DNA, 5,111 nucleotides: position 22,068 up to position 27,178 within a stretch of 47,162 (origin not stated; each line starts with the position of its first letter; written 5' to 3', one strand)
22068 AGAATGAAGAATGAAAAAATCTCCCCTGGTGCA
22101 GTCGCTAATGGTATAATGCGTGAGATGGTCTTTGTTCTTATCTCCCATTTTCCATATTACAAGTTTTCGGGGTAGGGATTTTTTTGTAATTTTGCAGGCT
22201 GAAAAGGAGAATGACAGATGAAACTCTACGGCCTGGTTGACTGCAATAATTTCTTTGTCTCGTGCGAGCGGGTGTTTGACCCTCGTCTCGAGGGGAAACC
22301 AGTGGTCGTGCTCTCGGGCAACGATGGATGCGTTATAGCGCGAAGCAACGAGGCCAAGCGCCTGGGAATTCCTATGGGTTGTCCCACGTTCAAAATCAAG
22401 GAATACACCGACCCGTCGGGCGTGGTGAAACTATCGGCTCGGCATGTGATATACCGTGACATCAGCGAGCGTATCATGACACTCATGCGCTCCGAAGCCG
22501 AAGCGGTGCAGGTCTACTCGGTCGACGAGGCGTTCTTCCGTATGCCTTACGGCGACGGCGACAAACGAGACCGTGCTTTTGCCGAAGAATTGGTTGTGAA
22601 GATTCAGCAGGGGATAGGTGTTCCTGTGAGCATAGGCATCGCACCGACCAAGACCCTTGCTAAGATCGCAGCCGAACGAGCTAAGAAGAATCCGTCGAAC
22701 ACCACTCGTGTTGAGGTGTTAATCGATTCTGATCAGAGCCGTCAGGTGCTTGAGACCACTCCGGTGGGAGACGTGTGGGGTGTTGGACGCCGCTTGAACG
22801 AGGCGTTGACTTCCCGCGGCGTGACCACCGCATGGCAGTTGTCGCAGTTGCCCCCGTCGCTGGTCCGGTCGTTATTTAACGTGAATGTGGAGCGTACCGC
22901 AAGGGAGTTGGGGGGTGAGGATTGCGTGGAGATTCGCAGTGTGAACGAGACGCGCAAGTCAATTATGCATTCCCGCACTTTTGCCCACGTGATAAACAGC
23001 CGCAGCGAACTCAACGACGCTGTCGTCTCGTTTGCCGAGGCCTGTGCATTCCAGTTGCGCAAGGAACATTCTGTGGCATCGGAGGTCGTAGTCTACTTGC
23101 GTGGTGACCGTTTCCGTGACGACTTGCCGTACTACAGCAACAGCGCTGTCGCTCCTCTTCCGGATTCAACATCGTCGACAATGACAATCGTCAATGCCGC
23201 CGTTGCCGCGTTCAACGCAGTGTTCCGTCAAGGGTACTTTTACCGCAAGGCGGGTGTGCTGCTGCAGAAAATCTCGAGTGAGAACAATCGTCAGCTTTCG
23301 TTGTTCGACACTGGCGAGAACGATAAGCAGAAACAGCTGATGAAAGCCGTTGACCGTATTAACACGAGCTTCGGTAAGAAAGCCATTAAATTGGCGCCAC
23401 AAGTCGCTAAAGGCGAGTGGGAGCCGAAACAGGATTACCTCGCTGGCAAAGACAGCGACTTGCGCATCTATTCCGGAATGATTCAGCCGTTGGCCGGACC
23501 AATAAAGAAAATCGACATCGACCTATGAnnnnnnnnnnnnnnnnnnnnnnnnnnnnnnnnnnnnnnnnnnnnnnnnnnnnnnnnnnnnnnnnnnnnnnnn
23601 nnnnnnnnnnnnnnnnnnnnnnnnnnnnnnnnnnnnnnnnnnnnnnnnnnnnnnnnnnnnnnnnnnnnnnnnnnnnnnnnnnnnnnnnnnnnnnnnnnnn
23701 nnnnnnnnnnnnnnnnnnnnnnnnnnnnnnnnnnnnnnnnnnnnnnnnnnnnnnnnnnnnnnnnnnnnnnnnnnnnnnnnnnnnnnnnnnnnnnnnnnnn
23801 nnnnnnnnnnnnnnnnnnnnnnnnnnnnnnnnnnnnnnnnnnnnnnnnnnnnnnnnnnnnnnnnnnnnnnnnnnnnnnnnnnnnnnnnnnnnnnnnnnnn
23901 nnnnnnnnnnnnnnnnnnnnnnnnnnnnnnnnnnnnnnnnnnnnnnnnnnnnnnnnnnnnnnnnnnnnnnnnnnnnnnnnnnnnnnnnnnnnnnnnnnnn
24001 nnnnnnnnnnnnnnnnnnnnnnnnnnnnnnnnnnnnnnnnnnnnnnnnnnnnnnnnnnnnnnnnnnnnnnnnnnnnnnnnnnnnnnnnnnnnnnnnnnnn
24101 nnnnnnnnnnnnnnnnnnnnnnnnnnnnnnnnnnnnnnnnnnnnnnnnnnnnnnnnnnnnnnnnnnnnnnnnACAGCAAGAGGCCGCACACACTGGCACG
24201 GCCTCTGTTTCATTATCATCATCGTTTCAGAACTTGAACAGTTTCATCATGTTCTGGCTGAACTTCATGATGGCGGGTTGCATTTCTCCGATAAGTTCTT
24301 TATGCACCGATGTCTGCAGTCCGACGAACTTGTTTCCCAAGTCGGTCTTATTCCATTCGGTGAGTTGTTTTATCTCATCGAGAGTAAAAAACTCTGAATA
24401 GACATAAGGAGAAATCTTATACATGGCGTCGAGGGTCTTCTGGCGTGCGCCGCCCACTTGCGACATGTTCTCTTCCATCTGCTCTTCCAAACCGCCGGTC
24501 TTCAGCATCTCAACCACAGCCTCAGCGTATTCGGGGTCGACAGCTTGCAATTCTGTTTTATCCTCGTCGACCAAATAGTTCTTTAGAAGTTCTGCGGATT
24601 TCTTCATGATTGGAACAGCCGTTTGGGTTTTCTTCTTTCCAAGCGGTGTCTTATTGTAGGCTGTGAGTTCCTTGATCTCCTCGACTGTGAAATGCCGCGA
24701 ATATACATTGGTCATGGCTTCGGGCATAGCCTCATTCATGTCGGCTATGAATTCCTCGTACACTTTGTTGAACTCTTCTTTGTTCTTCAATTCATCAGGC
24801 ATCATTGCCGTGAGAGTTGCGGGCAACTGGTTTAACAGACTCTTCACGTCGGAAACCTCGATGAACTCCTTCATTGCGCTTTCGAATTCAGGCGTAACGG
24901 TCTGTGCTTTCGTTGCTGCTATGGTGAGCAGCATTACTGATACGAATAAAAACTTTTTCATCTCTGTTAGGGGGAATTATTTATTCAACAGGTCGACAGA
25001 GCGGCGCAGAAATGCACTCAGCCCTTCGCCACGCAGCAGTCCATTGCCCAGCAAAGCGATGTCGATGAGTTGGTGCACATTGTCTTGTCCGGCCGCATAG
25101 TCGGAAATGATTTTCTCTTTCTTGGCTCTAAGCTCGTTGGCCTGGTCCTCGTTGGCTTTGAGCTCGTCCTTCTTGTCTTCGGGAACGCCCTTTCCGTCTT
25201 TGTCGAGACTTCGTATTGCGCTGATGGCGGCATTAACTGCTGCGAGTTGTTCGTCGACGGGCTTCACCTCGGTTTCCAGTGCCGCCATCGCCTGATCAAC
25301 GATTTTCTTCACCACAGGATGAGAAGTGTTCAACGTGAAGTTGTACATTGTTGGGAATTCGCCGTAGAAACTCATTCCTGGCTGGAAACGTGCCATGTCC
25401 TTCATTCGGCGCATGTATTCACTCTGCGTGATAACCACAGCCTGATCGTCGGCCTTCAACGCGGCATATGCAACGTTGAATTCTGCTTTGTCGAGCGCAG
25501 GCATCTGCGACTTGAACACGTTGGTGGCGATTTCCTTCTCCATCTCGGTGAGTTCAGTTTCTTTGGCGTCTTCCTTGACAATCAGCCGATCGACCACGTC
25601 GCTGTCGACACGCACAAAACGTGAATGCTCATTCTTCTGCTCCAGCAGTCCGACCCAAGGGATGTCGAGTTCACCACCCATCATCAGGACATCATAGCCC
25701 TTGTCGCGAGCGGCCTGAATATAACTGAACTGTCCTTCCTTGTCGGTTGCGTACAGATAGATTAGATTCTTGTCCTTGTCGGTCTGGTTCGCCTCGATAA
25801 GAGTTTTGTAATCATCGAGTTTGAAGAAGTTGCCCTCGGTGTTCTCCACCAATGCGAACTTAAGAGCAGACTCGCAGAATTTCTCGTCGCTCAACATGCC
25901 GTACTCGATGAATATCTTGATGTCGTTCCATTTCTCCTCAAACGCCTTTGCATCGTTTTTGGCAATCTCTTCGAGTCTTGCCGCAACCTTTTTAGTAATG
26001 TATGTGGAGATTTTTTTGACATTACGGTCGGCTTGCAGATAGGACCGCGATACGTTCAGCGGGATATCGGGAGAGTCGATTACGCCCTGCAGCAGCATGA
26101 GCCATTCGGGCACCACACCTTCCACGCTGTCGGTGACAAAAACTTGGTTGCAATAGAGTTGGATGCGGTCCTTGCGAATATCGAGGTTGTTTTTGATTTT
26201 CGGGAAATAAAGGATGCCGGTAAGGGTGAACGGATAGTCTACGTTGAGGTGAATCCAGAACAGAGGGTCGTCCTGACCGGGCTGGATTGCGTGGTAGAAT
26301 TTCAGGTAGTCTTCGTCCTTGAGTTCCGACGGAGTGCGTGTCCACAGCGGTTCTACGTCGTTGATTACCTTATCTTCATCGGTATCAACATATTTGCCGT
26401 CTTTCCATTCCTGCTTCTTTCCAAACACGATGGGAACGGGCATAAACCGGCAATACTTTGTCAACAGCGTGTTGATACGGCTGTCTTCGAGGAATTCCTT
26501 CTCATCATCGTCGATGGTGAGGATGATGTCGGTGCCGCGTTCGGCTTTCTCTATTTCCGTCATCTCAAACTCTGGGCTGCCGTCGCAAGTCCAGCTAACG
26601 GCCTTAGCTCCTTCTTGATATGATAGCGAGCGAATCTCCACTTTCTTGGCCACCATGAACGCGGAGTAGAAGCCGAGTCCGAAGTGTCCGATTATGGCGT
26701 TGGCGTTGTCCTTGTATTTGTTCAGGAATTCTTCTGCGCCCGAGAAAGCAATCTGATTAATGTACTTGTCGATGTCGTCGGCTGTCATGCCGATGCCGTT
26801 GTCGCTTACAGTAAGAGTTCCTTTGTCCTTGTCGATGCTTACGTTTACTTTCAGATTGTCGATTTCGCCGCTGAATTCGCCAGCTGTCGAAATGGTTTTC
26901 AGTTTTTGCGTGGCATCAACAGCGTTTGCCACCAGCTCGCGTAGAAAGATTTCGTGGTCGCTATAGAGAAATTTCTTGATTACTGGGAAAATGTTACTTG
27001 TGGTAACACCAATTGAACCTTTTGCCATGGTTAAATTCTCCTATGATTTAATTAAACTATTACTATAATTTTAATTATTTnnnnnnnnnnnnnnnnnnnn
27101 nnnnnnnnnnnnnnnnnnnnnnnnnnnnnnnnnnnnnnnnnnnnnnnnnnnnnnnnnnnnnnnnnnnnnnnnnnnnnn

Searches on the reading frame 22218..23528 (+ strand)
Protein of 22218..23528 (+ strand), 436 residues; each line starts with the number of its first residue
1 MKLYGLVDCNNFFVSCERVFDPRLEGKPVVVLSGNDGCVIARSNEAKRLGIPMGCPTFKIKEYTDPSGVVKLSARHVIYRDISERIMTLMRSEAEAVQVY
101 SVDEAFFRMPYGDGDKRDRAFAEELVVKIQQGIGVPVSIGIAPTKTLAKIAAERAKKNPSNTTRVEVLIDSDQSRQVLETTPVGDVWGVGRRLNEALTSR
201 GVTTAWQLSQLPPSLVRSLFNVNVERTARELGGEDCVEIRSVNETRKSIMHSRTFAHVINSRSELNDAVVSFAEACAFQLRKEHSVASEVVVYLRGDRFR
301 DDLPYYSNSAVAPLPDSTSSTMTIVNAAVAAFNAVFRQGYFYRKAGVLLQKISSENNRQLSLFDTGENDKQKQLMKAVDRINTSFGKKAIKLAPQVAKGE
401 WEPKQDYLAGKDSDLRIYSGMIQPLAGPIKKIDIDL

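Call 73: search_protein_families(library=pfam, proteins=[window:22218-23528:+], max_evalue=0.0001)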
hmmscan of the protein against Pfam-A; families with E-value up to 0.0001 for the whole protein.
window:22218-23528:+ (436 aa): 3 families
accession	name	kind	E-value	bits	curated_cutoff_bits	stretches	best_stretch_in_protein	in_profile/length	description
PF00817.25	IMS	-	1.8e-32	112.7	23.2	1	7-152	1-147/148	impB/mucB/samB family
PF11799.13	IMS_C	-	3.4e-22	79.3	20.7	1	246-362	1-109/109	impB/mucB/samB family C-terminal domain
PF13438.11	DUF4113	-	2e-09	37.8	24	1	373-408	2-37/51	Domain of unknown function (DUF4113)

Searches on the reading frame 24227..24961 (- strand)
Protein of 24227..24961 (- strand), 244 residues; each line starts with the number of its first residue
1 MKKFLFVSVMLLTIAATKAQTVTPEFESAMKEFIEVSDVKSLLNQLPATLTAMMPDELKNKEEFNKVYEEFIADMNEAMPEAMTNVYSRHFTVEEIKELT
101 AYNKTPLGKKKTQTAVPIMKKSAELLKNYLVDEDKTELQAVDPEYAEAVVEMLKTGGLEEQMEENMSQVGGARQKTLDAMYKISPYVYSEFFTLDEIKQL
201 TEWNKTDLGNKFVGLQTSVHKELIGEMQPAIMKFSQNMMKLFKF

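Call 73: search_protein_families(library=pfam, proteins=[window:24227-24961:-], max_evalue=0.0001)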
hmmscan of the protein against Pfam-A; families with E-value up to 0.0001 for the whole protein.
window:24227-24961:- (244 aa): 2 families
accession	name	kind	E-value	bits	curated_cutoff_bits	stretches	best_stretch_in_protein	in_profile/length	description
PF09832.14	DUF2059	-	2.3e-17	63.2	23.6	2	78-125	2-49/60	Uncharacterized protein conserved in bacteria (DUF2059)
PF24227.1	DUF7443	-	5.1e-05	23.2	27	0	91-112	29-50/58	Domain of unknown function (DUF7443)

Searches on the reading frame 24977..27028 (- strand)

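Call 73: search_protein_families(library=pfam, proteins=[window:24977-27028:-], max_evalue=0.0001)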
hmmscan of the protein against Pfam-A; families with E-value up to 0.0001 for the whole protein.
window:24977-27028:- (683 aa): 3 families
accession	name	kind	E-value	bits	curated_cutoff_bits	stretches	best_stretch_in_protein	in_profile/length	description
PF00183.23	HSP90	-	6.8e-49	167.6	24.4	1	216-583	76-447/518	Hsp90 protein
PF13589.12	HATPase_c_3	-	1.9e-10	41.3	25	1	27-137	5-95/137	Histidine kinase-, DNA gyrase B-, and HSP90-like ATPase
PF02518.31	HATPase_c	-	5.5e-09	36.9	26.4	1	29-173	10-108/111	Histidine kinase-, DNA gyrase B-, and HSP90-like ATPase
